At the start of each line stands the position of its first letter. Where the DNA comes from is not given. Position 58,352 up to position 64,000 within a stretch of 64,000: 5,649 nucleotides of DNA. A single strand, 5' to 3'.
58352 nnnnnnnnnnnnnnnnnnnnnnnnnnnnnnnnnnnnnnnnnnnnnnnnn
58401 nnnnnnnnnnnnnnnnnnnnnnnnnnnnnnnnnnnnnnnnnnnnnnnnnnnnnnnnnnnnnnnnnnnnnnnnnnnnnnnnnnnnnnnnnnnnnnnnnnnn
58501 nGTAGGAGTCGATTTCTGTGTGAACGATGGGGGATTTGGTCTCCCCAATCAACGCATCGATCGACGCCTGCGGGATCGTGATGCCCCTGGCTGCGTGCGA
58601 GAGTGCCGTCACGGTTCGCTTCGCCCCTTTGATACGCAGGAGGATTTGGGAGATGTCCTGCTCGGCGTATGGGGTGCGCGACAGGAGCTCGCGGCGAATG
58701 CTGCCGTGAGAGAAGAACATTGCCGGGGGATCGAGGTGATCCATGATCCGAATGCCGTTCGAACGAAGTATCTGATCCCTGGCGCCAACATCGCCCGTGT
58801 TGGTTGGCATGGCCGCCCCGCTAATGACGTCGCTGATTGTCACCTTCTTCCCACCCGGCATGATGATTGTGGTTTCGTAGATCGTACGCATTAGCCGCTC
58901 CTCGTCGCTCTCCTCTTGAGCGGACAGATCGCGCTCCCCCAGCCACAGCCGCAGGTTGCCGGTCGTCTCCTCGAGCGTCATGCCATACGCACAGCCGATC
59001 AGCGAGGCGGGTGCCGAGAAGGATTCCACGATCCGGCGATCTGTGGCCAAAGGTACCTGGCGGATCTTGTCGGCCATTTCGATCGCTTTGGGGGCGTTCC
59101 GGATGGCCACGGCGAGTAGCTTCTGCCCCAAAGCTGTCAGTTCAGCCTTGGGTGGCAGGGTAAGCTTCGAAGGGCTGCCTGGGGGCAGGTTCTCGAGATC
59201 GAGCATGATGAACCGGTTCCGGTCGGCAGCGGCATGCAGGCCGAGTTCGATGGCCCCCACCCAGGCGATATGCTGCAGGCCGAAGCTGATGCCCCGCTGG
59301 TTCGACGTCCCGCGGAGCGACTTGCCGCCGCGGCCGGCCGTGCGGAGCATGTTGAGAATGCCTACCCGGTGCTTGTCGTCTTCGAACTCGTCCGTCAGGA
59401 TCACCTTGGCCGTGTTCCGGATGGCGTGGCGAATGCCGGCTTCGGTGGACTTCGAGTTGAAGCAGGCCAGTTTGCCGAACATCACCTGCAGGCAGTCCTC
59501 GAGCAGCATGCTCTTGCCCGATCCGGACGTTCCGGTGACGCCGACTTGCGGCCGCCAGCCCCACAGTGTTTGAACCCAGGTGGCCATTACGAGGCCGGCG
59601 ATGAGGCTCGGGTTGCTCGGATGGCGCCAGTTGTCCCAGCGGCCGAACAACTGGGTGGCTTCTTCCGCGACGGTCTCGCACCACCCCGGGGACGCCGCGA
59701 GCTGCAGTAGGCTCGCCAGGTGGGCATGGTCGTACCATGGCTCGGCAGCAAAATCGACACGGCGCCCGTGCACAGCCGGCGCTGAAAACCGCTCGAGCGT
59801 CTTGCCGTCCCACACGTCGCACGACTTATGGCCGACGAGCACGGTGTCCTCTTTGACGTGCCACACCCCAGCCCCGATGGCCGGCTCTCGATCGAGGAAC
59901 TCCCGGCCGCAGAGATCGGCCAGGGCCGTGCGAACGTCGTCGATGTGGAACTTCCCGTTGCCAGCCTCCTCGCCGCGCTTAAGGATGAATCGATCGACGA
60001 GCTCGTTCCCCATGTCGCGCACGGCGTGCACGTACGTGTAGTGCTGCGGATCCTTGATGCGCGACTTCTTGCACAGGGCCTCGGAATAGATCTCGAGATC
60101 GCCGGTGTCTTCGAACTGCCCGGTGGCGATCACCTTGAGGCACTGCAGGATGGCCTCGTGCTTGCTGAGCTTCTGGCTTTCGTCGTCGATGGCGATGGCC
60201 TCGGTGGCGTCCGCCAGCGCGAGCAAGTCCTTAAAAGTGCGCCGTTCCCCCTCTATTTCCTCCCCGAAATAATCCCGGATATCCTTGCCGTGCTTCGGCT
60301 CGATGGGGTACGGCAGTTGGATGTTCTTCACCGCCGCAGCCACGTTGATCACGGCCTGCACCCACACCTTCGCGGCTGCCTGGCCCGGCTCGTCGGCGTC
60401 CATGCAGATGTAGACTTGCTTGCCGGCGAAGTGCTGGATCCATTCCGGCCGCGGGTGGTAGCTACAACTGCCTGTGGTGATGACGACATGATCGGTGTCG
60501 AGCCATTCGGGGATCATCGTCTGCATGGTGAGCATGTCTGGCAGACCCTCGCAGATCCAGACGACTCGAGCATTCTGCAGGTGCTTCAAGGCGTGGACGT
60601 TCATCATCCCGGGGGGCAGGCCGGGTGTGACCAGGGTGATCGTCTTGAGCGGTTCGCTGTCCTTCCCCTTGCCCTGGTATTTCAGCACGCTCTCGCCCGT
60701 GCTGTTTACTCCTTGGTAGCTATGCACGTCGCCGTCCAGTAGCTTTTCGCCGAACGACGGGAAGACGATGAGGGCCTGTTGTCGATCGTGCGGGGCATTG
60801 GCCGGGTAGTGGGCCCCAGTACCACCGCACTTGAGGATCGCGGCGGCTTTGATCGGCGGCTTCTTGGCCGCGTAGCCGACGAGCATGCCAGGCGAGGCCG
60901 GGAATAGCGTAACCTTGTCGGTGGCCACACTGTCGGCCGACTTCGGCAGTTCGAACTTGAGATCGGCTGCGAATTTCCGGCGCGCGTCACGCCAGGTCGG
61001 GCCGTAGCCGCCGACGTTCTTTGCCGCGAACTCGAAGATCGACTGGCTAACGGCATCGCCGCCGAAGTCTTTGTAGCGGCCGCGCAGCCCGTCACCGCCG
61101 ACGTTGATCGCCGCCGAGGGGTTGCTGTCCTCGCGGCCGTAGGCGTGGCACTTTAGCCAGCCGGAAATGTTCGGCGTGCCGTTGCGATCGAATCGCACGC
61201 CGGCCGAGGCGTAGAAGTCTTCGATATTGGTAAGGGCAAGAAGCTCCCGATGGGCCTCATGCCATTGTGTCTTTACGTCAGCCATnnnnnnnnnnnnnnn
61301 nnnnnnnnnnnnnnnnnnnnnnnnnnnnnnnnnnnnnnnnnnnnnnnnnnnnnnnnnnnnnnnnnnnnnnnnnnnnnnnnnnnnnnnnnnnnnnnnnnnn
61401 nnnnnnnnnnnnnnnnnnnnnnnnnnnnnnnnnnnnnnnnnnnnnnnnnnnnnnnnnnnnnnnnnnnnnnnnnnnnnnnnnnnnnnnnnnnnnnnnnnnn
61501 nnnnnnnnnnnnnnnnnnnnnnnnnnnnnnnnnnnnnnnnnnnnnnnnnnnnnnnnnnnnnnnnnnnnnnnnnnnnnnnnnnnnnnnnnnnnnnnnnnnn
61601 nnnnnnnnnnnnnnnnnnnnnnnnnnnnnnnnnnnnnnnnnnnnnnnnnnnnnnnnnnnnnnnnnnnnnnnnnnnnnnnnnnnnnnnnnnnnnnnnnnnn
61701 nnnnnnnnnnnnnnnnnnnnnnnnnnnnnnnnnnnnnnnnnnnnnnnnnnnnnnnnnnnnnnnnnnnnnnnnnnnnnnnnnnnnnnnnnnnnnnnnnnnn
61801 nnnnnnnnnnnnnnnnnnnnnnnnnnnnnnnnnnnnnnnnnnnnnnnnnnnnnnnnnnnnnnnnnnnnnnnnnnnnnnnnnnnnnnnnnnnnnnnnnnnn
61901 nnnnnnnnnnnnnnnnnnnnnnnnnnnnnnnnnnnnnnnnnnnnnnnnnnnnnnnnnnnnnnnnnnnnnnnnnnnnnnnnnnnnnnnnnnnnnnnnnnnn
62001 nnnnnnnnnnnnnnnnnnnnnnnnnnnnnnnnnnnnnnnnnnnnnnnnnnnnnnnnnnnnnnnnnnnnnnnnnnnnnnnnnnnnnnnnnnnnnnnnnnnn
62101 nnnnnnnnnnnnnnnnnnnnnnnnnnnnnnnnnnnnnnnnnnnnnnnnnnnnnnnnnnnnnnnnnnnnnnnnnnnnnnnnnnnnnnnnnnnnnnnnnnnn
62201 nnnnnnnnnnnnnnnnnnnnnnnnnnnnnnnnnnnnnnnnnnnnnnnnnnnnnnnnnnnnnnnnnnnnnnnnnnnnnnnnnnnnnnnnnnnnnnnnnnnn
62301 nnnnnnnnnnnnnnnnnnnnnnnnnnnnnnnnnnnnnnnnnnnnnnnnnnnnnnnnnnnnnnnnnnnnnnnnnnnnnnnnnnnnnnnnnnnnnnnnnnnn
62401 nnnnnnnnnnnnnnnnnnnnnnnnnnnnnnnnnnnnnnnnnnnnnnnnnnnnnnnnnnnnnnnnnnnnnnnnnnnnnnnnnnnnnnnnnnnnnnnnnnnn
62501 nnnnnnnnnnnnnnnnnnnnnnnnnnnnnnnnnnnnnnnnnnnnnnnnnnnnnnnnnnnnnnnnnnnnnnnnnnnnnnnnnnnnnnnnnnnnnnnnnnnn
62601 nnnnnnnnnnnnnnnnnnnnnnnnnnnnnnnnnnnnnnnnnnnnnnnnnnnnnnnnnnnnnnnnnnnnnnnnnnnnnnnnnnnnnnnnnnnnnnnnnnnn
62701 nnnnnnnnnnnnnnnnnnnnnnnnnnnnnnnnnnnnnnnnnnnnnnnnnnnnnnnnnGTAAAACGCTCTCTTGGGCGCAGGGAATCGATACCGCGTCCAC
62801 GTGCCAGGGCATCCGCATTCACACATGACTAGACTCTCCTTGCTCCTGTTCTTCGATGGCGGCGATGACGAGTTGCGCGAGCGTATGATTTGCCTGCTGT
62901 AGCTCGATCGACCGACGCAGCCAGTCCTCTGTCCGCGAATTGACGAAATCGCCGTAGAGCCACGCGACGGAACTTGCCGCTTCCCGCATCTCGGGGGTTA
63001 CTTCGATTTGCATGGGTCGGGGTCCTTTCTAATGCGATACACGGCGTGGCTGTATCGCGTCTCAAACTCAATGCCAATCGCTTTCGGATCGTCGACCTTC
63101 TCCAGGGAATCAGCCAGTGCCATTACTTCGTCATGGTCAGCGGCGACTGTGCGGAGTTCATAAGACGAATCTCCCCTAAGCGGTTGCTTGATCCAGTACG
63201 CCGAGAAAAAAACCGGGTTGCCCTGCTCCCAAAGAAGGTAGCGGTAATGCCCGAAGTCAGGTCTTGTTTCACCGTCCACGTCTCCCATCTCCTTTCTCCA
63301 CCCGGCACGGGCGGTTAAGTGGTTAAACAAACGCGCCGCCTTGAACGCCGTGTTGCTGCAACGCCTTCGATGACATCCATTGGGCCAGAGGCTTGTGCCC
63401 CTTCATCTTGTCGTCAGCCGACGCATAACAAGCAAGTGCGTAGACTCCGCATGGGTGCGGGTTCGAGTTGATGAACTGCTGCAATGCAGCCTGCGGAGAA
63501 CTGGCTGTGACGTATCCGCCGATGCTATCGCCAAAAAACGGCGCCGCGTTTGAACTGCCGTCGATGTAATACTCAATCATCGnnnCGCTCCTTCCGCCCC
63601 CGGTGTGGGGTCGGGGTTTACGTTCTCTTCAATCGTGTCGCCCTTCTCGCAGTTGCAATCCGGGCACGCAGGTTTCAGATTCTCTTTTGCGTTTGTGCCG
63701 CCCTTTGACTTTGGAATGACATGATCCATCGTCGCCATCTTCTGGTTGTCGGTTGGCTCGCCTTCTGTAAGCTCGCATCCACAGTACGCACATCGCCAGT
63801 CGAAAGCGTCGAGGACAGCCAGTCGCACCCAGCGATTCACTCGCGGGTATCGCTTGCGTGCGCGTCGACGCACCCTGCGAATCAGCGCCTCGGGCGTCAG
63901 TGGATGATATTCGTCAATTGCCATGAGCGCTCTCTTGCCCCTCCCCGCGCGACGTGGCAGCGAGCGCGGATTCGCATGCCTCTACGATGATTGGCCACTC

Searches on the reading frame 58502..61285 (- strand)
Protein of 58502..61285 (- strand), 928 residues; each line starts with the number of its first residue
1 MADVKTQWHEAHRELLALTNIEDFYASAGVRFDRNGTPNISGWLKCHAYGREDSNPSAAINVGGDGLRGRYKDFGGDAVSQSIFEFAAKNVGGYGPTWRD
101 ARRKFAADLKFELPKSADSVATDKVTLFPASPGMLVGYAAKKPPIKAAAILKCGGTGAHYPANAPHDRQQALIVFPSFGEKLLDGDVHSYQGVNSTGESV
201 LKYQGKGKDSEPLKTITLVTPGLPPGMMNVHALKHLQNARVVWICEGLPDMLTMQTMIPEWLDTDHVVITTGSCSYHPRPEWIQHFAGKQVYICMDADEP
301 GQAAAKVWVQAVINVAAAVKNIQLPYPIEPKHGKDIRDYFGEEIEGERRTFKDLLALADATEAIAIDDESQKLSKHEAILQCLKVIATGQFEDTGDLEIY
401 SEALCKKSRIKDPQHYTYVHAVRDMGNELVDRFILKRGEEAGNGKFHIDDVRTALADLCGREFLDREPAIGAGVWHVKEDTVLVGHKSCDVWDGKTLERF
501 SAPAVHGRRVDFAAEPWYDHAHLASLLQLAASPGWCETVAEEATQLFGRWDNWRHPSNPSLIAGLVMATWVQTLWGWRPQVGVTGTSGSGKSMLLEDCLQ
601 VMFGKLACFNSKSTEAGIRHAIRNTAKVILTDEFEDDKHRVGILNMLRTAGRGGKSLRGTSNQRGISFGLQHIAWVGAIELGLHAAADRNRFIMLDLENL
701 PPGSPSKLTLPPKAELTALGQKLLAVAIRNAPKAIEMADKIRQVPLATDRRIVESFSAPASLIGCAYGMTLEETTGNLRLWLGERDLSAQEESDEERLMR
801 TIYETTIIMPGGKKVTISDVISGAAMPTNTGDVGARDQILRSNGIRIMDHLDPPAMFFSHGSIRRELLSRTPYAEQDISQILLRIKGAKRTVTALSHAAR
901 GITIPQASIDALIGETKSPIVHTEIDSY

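Call 21: search_protein_families(library=phrogs, proteins=[window:58502-61285:-], max_evalue=0.001)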
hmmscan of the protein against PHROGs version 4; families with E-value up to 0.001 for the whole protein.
window:58502-61285:- (928 aa): 5 families
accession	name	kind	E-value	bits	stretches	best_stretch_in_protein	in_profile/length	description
phrog_35358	-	DNA, RNA and nucleotide metabolism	6.8e-20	71.7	1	549-893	559-925/968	DNA primase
phrog_21086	-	unknown function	1.1e-18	68.2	1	528-702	195-373/617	-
phrog_239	-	DNA, RNA and nucleotide metabolism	3.9e-11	43.6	1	223-342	179-298/801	DNA primase/helicase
phrog_47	-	DNA, RNA and nucleotide metabolism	3.4e-07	30.2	1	208-345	214-327/947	DNA primase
phrog_6088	-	DNA, RNA and nucleotide metabolism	1.1e-05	25.1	1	227-372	175-309/772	DNA primase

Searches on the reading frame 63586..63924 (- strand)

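Call 43: search_protein_families(library=pfam, proteins=[window:63586-63924:-], max_evalue=0.01)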
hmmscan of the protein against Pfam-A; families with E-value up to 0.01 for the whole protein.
window:63586-63924:- (113 aa): 3 families
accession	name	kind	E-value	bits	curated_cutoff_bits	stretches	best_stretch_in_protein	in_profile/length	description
PF01844.29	HNH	-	1.1e-11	45.1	21.4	1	45-96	1-46/47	HNH endonuclease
PF14279.12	HNH_5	-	1.7e-10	41.1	27.5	1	59-101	8-50/56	HNH endonuclease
PF13395.12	HNH_4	-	0.00014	22.2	22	1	45-96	1-50/54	HNH endonuclease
